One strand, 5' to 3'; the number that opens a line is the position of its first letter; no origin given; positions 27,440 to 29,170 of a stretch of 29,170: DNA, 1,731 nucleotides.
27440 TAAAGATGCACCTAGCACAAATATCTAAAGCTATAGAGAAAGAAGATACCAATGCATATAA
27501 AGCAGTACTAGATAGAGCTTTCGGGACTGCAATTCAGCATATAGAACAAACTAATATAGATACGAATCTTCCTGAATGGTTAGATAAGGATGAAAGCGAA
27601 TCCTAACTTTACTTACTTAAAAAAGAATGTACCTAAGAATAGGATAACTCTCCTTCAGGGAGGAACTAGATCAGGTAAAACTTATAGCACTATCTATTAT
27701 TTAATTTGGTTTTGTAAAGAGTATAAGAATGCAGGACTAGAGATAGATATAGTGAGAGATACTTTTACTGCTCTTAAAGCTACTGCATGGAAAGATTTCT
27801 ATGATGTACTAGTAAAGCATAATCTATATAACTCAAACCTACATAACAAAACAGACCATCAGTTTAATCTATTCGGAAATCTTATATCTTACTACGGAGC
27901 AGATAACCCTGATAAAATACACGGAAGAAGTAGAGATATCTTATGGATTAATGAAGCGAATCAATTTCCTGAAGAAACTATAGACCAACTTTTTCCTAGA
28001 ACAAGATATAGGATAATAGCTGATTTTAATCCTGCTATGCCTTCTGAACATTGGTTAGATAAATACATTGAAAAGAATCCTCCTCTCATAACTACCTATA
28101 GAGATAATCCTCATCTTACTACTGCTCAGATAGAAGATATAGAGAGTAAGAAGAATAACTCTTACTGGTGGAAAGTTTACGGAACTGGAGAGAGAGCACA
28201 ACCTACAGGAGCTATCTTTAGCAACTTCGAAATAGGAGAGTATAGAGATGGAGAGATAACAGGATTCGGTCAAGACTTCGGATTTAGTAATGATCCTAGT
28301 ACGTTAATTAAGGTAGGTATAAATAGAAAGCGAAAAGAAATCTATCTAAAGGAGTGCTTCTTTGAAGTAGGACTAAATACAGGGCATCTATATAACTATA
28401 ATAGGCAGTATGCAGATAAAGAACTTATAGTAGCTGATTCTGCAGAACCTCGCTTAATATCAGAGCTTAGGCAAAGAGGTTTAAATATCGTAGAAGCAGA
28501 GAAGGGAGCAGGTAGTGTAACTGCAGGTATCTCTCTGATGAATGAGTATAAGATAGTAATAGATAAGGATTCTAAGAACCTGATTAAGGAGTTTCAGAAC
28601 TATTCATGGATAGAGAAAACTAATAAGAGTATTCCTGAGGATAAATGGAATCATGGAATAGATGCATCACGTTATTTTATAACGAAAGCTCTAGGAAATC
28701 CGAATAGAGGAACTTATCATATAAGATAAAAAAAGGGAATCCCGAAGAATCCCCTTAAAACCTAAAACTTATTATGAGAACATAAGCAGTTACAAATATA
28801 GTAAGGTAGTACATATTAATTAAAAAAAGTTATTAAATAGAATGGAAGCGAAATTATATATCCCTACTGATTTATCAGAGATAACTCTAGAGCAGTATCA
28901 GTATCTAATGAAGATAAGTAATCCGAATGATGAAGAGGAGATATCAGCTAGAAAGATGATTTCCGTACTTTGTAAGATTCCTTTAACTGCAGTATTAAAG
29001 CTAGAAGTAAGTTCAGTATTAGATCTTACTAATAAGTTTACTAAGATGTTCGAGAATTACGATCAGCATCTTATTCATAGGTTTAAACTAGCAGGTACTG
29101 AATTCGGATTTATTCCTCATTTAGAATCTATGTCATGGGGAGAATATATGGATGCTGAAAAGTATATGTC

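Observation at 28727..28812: Predicted minus-strand small RNA, with a host-type promoter, a UUCG-loop terminator and a loop complementary to early-gene start codons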

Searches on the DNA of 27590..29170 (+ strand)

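Call 8: search_dna_similar(query=window:27590-29170:+, collection=phages, mode=distant, max_rows=30)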
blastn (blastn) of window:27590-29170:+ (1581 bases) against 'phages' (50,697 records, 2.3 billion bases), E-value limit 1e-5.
No match.
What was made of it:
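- Tried and rejected: A nucleotide search of cultured phages found nothing (call 8).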

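Call 52: search_rna_families(source=window, start=28690, end=28850, threshold=evalue, max_evalue=10, show_alignments=2)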
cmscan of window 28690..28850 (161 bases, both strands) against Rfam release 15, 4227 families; matches with E-value up to 10: 4.
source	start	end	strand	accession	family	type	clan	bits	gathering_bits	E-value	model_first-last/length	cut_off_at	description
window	28727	28811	-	RF00033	MicF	Gene; antisense;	-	20.5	79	0.51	1-94/94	no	MicF RNA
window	28730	28821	-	RF02379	csRNA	Gene; sRNA;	-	20.3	57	1.1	1-93/93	no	Cia-dependent small RNA csRNA1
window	28725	28783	-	RF04319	BTncRNA_FopS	Gene; sRNA;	-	16.2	56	2.1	1-71/71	no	Bacteroidetes FopS (family of paralogous sRNAs)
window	28735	28836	-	RF03121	aCoV-3UTR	Cis-reg;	CL00117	8.1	85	5.3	1-312/312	no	Alphacoronavirus 3'UTR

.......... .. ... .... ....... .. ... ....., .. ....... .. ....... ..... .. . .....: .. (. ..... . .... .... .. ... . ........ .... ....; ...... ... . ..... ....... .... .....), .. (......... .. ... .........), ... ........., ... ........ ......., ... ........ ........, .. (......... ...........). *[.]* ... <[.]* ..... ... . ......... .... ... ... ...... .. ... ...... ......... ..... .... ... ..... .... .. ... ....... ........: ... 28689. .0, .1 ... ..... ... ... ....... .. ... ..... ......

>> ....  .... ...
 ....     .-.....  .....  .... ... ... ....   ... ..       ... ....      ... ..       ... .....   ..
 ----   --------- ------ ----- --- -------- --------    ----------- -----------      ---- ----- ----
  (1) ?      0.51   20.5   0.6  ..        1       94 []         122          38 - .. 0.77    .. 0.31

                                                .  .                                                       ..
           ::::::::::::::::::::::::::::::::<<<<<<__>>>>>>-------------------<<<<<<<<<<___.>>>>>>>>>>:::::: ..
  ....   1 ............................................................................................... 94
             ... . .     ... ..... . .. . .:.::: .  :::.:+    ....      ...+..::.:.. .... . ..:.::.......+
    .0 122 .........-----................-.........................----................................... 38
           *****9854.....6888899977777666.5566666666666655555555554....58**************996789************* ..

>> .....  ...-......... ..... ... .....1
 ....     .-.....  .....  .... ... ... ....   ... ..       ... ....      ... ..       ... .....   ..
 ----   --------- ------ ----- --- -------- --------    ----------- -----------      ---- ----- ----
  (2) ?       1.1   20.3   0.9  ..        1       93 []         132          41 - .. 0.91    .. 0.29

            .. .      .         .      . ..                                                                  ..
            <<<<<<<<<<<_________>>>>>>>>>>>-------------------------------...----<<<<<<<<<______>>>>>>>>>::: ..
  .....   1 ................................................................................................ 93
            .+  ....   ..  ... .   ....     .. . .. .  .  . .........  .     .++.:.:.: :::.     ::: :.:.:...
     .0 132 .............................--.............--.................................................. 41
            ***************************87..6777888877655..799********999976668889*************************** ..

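Call 56: build_rna_model(alignment_id=A2, structure=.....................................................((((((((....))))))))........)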
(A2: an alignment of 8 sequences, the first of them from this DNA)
Model R1 built from alignment A2 (8 sequences, 81 columns); structure: as given.
model positions 72; base pairs 8; branch points 0; effective number of sequences 2.18; information 0.782 bits per position. Calibrated on 0.2 Mb of random sequence (short: E-values are rough).
structure used (alignment columns):
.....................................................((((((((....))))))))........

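Call 57: search_with_rna_model(model_id=R1, sources=[window, L006, L007, L008, L009, L010, L011, L012, L013, L014, L015, L016, L017, L018, L019, L020, L022, L023, L024, L025, L026, L027, L028, L029, L030, L031, L032, L033, L034, L035, L036, L037, L038, L039, L040, L041, L042, L066, L087, L155, L157, L158, L159, L160, L161, L162, L163, L164, L165, L166, L167, L168, L169, L170, L197, L201, L202, L203, L205, L207, L209, L210, L212, L216, L218, L221, L224, L232, L234, L236, L255, L258, L261, L266, L275], max_evalue=1, show_alignments=0)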
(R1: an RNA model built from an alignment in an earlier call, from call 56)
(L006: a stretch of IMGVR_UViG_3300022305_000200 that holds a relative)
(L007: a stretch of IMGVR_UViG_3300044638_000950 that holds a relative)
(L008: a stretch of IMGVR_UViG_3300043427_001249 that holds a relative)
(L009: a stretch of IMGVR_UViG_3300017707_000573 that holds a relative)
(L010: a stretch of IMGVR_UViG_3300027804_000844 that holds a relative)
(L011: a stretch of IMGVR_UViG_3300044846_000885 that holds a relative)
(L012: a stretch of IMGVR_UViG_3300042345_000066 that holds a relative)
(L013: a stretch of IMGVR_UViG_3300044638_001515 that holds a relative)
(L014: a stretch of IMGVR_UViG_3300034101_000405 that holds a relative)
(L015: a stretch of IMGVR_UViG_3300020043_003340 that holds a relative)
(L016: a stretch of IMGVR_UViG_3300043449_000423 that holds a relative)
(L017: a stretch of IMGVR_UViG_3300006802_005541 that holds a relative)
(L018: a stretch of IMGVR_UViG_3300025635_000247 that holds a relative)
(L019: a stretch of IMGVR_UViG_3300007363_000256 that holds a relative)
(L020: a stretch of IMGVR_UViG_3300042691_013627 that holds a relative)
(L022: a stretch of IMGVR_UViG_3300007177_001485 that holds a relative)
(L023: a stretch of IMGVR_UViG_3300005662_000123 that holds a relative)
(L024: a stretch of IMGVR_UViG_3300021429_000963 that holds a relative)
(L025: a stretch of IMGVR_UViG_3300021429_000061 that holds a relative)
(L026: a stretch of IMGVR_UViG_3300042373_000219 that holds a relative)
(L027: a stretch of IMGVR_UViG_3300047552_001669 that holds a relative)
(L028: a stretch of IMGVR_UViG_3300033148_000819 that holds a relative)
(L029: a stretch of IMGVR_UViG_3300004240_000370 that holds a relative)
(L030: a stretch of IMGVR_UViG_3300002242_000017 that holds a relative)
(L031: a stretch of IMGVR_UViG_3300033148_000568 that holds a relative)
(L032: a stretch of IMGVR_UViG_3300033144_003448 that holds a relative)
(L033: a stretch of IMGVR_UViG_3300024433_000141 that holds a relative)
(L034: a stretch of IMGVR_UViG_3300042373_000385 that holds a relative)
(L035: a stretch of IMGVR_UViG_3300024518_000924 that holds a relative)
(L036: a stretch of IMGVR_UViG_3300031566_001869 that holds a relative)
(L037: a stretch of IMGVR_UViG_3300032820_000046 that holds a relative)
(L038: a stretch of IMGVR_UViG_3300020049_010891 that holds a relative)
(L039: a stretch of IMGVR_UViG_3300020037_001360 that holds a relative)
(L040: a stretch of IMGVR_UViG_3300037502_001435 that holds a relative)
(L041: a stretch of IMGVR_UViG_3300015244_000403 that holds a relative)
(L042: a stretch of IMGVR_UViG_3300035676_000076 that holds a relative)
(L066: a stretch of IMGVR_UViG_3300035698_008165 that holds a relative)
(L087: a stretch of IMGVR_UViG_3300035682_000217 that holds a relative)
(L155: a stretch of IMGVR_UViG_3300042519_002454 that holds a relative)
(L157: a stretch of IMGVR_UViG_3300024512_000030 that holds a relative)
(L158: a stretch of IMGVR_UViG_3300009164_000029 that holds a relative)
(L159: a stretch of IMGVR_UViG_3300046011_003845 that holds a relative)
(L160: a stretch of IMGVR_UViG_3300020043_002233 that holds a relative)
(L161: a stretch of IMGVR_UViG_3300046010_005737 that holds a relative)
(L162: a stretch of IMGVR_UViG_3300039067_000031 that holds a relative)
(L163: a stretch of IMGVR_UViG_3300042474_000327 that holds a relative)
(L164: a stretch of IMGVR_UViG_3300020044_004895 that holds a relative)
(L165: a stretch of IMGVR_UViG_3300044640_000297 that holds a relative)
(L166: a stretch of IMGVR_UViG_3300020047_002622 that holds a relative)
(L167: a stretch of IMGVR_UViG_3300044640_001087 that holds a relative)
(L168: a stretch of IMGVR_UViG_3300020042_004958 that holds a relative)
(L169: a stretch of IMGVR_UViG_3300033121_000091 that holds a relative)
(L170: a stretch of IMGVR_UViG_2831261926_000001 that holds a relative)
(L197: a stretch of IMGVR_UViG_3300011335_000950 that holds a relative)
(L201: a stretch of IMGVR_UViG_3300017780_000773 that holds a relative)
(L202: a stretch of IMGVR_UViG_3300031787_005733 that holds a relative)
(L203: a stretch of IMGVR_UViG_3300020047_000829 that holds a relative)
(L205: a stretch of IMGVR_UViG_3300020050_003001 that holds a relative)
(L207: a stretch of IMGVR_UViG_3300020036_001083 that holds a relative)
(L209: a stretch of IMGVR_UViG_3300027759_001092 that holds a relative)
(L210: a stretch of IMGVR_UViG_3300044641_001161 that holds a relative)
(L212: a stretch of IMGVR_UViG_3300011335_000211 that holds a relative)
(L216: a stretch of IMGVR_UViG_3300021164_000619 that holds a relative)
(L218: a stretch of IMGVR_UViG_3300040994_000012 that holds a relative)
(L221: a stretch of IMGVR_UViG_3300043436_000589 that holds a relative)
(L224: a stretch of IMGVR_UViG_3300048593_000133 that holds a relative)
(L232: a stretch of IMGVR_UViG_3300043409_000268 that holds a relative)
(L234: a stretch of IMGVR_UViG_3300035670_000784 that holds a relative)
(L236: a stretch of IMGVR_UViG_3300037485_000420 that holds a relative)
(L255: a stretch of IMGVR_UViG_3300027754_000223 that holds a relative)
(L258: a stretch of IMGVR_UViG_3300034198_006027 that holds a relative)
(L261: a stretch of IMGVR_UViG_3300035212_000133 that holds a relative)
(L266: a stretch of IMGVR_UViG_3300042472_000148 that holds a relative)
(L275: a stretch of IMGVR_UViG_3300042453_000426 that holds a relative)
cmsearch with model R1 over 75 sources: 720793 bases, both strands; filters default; matches with E-value up to 1: 7.
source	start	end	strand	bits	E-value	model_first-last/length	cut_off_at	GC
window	28727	28800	-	88.1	6.3e-13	1-72/72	no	0.3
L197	3744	3838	+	35.7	0.0029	1-72/72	no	0.36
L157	4133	4194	+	32.5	0.011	1-72/72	no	0.34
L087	2083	2147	+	28.3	0.069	1-72/72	no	0.28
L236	10976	11048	+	26.3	0.16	1-72/72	no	0.27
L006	4133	4204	-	23.7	0.48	1-72/72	no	0.33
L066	1312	1385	+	22.9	0.68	1-72/72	no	0.38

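Call 61: search_with_rna_model(model_id=R1, source=window, filters=off, max_evalue=10, show_alignments=3)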
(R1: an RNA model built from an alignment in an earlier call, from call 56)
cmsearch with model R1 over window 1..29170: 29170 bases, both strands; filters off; matches with E-value up to 10: 13.
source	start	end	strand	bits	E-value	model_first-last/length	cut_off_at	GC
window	28727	28800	-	88.1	2.5e-14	1-72/72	no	0.3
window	22166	22241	-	21.7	0.045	1-72/72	no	0.29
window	17629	17708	-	19.2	0.13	1-72/72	no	0.22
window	23197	23241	-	14.6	0.94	1-72/72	no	0.2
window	27844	27921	-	13.2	1.7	1-72/72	no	0.32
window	2756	2838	-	12.3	2.5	1-72/72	no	0.27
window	9429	9492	-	11.6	3.3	1-72/72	no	0.33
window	22858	22916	-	11.6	3.3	1-72/72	no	0.31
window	26027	26112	-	10.6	5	1-72/72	no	0.26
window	3806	3853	-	10.4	5.4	1-72/72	no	0.29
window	8789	8839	-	10.1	6.3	1-72/72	no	0.25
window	3427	3497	+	9.8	7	1-72/72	no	0.28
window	16412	16501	-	9.2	9.1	1-72/72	no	0.29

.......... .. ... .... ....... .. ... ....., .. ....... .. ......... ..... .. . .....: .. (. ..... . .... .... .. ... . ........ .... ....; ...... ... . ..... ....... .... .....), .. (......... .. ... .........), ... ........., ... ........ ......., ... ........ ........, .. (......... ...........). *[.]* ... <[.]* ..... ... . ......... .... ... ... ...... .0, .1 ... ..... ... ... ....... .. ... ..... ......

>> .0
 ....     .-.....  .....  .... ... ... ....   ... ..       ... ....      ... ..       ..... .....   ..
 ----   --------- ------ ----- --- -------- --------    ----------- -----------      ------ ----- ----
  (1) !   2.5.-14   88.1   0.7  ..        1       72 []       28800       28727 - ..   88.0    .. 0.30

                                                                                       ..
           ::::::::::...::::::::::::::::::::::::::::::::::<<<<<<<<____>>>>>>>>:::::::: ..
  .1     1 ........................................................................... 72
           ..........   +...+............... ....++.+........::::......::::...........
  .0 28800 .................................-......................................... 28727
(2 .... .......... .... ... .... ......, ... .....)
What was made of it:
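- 28728..28788 (-): Predicted small RNA of about 60 nt: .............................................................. Model R1 scores it at 88 bits (calls 57, 61).
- Model R1 finds its next best window matches exactly on the antisense strand of the 22211, 17687 and erf starts (call 61).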

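Call 74: search_with_rna_model(model_id=R1, sources=[L277, L278, L279, L280, L281, L282, L284, L285, L286, L287, L288, L289, L290, L291, L292, L293, L294, L295, L296, L297, L298, L299, L300, L301, L302, L303, L304, L305, L306, L307, L308, L309, L310, L311, L312, L313, L314, L315, L316, L317, L318, L319, L320, L321, L322, L323, L324, L325, L326, L327, L328, L329, L330, L331, L332, L333, L334, L335, L336, L337, L338, L339, L340, L341, L342, L343, L344, L345, L346, L347, L348, L349, L350, L351, L352, L353, L354, L355, L158, L159, L161, L166, L231], max_evalue=1)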
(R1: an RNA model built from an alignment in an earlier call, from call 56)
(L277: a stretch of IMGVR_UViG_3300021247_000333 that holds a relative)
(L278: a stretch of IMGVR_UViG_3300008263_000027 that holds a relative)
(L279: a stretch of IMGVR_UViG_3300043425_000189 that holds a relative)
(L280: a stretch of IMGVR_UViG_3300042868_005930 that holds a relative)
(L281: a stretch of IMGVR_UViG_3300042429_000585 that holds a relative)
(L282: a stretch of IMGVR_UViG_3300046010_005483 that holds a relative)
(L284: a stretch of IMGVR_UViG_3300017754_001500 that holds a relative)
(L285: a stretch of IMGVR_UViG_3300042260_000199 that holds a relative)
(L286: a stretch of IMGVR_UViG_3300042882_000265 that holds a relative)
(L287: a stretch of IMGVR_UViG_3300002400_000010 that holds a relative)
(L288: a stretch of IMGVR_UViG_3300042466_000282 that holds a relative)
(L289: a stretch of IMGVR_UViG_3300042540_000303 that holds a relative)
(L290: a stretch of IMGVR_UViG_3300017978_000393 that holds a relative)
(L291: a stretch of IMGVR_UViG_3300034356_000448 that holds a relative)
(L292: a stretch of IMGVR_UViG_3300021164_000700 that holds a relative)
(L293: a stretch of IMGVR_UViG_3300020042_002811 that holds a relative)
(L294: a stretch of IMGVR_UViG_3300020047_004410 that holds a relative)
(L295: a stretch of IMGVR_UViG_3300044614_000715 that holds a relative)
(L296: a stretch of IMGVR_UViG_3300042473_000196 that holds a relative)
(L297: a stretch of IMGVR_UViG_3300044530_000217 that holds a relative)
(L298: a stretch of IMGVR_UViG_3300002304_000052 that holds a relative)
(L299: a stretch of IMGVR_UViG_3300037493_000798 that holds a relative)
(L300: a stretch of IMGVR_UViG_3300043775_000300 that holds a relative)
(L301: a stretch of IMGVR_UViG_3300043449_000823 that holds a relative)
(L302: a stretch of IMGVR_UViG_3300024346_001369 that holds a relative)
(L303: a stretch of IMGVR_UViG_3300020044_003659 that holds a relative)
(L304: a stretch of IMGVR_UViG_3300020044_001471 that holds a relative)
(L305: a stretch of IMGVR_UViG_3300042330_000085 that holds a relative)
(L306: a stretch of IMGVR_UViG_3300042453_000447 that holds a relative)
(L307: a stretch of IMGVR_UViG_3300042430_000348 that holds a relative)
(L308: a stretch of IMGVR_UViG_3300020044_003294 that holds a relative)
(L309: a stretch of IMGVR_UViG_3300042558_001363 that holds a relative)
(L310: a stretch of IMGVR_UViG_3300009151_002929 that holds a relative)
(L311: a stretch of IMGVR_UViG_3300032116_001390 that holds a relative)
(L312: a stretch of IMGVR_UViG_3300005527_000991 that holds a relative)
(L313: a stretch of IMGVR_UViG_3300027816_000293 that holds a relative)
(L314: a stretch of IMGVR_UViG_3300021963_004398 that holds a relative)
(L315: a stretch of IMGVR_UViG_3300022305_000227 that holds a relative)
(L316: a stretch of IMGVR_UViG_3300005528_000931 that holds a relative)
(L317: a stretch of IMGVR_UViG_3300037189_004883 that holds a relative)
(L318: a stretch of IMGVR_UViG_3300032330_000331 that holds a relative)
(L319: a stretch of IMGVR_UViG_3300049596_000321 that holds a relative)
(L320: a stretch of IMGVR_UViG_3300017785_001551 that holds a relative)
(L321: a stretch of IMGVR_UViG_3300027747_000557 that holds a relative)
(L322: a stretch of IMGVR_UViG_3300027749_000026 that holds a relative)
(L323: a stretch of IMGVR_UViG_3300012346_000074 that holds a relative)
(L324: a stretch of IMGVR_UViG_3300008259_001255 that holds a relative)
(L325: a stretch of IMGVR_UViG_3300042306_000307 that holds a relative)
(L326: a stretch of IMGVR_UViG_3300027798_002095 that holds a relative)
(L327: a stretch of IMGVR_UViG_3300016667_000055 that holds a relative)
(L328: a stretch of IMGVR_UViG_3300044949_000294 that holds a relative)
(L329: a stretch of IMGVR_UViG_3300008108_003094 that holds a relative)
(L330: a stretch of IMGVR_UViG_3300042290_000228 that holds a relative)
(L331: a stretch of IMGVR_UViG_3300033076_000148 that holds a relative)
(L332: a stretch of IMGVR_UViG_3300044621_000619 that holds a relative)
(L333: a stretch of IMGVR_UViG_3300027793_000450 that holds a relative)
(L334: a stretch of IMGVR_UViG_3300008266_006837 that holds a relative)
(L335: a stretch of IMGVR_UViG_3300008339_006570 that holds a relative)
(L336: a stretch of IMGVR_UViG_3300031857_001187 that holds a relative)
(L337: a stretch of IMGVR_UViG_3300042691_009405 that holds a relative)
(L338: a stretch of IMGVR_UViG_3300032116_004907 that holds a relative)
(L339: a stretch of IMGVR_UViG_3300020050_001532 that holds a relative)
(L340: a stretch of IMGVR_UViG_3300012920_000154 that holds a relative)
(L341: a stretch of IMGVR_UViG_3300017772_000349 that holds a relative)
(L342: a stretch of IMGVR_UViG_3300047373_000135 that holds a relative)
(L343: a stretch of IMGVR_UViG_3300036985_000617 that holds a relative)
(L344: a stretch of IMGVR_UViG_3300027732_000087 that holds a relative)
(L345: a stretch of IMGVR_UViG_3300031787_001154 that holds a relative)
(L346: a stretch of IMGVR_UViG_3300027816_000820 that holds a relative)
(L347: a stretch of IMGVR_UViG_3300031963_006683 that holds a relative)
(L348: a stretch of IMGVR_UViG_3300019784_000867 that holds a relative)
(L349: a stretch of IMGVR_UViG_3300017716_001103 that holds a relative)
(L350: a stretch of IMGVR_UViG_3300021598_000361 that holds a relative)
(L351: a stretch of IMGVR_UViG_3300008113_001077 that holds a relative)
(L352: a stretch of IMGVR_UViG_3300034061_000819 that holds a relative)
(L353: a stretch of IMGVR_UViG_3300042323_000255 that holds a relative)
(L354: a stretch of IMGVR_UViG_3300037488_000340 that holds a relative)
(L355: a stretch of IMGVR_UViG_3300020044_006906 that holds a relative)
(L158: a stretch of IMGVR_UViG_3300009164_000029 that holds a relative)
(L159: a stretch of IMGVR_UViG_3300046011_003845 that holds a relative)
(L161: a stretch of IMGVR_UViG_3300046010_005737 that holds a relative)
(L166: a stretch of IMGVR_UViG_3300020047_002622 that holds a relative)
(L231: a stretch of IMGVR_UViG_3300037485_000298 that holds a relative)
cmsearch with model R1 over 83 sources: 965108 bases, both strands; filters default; matches with E-value up to 1: 26.
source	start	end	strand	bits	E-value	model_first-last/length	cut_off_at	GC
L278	18360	18448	-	45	7.7e-05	1-72/72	no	0.34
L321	5709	5775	+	36.9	0.0024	1-72/72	no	0.34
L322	5709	5775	+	36.9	0.0024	1-72/72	no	0.34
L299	5639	5713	+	33.1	0.012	1-72/72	no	0.25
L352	5899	5967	+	32.5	0.015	1-72/72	no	0.3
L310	1569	1633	+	31.9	0.02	1-72/72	no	0.35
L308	4328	4391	+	31.7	0.022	1-72/72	no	0.28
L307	5161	5224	+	31.1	0.028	1-72/72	no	0.38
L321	518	577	+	29.3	0.058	1-72/72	no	0.33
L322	518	577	+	29.3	0.058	1-72/72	no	0.33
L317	974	1047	+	28.9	0.071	1-72/72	no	0.27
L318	1010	1083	+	28.9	0.071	1-72/72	no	0.27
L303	2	55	+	28.9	0.071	1-72/72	no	0.31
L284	3268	3335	+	28.1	0.097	1-72/72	no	0.29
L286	5628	5695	+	28.1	0.097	1-72/72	no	0.29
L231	6172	6244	+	27.3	0.14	1-72/72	no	0.25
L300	3394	3465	+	27.2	0.15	1-72/72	no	0.31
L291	4116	4188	+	27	0.16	1-72/72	no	0.32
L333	5545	5621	+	26.7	0.18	1-72/72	no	0.3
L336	5545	5621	+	26.7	0.18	1-72/72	no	0.3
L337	1594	1670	+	26.7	0.18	1-72/72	no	0.3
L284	28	55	+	25.9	0.25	45-72/72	no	0.43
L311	5986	6060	+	23.4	0.73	1-72/72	no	0.32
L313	5986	6060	+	23.4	0.73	1-72/72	no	0.32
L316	42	116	+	23.4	0.73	1-72/72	no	0.32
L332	12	86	+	23.3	0.77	1-72/72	no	0.28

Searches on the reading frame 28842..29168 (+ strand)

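Call 9: search_protein_families(library=phrogs, proteins=[window:28842-29168:+])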
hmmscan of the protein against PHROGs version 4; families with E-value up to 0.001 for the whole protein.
window:28842-29168:+ (109 aa): 1 family
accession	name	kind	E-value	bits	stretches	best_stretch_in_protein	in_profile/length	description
phrog_32199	-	unknown function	9e-05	23.7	1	4-106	2-94/175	-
